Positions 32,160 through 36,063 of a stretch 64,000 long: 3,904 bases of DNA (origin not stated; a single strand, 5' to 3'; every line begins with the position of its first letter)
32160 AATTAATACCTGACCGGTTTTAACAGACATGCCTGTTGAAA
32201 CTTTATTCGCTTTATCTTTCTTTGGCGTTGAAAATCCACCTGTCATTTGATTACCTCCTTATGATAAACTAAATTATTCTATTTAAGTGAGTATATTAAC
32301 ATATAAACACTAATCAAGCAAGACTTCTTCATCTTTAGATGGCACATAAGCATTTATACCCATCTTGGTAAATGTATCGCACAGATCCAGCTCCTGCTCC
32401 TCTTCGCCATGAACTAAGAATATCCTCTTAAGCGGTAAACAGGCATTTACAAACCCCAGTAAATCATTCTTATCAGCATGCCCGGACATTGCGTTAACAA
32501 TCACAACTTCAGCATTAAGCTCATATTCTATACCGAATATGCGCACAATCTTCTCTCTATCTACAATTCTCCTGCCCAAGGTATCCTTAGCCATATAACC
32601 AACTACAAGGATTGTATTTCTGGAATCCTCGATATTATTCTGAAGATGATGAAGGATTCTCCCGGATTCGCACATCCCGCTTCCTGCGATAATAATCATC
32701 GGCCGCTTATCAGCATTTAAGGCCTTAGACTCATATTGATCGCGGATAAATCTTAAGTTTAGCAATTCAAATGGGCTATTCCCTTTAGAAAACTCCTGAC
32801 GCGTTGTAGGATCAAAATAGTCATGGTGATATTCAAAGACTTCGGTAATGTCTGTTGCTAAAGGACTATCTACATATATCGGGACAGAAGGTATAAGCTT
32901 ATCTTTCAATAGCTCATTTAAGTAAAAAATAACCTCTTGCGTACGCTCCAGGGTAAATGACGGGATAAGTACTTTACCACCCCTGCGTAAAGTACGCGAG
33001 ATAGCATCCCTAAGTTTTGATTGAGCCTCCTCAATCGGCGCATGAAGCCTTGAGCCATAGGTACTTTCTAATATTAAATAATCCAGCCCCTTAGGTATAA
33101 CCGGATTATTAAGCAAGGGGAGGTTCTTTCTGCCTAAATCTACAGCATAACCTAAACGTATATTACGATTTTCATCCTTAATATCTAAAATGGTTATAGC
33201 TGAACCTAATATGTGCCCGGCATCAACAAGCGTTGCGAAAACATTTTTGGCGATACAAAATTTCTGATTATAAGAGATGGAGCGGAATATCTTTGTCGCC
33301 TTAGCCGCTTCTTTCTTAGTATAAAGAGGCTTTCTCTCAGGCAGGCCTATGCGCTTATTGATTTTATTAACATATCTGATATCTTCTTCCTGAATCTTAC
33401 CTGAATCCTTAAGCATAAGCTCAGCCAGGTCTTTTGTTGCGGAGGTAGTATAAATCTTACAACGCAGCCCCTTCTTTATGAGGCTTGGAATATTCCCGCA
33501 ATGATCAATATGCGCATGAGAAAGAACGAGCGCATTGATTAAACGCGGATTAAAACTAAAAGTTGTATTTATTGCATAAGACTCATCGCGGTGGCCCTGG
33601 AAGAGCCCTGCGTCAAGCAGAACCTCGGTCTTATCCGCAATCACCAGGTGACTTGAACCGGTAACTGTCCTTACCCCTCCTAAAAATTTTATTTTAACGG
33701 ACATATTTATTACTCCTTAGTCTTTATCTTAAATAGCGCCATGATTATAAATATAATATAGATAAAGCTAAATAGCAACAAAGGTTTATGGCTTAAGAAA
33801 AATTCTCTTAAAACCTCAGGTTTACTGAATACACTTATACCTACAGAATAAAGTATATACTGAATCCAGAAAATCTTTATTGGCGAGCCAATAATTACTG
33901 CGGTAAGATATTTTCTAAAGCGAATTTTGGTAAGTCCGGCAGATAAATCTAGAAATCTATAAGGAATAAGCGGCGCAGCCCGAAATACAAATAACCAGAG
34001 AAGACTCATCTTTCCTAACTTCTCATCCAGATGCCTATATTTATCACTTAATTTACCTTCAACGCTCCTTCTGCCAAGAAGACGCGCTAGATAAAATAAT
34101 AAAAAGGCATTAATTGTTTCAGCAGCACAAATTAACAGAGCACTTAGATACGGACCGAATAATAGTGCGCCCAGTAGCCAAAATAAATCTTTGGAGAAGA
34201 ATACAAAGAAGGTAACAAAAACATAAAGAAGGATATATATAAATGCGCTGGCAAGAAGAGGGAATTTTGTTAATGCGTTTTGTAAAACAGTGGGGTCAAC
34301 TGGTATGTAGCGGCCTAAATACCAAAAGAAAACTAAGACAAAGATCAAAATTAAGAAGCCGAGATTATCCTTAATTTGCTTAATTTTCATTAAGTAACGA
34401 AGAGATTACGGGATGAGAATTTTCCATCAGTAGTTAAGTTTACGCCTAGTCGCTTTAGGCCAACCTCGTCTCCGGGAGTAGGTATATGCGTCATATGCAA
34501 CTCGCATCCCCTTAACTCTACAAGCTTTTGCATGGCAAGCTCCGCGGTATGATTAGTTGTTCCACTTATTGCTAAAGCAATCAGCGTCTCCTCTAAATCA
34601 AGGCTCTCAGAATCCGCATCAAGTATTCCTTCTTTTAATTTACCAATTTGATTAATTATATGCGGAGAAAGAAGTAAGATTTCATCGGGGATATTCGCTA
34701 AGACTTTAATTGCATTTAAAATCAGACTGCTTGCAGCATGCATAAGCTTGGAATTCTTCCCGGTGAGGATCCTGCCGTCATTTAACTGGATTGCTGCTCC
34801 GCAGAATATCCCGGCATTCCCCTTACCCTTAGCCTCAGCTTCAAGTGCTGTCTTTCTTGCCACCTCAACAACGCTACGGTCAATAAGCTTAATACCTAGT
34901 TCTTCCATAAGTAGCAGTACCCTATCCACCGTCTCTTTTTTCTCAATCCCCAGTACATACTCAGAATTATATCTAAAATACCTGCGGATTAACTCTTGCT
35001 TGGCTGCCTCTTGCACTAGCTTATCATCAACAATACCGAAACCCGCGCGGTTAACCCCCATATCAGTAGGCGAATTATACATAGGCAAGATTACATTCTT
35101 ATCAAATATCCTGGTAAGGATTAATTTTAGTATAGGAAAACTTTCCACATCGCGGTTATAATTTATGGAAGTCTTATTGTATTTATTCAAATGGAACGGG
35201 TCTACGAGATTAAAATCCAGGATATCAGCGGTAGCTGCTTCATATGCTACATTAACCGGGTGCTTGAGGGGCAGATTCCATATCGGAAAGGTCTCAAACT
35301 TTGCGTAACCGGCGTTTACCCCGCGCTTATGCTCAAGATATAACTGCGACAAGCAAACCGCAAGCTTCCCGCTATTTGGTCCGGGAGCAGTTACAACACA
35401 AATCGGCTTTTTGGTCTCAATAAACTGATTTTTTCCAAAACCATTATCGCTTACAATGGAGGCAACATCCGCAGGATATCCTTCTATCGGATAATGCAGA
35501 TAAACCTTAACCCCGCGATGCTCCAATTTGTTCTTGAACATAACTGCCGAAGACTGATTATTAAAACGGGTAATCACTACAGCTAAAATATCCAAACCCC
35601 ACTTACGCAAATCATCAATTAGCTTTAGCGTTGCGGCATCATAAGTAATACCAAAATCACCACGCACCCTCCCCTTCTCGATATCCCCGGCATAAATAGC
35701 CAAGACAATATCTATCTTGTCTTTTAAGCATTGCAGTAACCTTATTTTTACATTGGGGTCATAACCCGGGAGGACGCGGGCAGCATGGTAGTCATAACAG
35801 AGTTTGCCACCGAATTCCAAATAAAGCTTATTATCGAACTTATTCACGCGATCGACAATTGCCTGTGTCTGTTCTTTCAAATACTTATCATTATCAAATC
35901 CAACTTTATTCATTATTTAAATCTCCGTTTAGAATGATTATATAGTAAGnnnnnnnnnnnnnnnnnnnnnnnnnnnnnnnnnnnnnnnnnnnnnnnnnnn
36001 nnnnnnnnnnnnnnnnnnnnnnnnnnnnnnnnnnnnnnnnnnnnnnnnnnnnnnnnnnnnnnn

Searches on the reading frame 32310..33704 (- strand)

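Call 61: search_protein_families(library=pfam, proteins=[window:32310-33704:-], max_evalue=0.00001)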
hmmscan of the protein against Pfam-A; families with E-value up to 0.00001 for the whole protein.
window:32310-33704:- (464 aa): 4 families
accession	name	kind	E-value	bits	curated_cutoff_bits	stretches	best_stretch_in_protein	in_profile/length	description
PF10996.14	Beta-Casp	-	6e-40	136.9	27.7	1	255-380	1-120/120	Beta-Casp domain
PF07521.17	RMMBL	-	5.6e-14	52.3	21.6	1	394-455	2-63/63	Zn-dependent metallo-hydrolase RNA specificity domain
PF16661.11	Lactamase_B_6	-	4.2e-08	33.2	27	1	22-180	3-154/193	Metallo-beta-lactamase superfamily domain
PF00753.33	Lactamase_B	-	5.9e-07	30.1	22.7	1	15-78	5-66/196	Metallo-beta-lactamase superfamily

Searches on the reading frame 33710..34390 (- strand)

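Call 61: search_protein_families(library=pfam, proteins=[window:33710-34390:-], max_evalue=0.00001)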
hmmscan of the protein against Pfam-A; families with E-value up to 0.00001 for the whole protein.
window:33710-34390:- (226 aa): 1 family
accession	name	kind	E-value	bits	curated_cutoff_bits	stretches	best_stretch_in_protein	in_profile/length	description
PF09335.16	VTT_dom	-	8.8e-16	58.9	33.9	1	69-181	5-122/123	VTT domain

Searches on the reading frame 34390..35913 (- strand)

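Call 61: search_protein_families(library=pfam, proteins=[window:34390-35913:-], max_evalue=0.00001)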
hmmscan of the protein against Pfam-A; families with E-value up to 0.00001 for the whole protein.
window:34390-35913:- (507 aa): 2 families
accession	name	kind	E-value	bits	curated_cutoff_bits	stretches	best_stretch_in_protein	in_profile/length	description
PF08903.17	DUF1846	-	2.5e-159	529.9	27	1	4-339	1-332/333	Domain of unknown function DUF1846, N-terminal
PF20921.3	DUF1846_C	-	7.6e-52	175.5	27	1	345-505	2-153/153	Domain of unknown function DUF1846, C-terminal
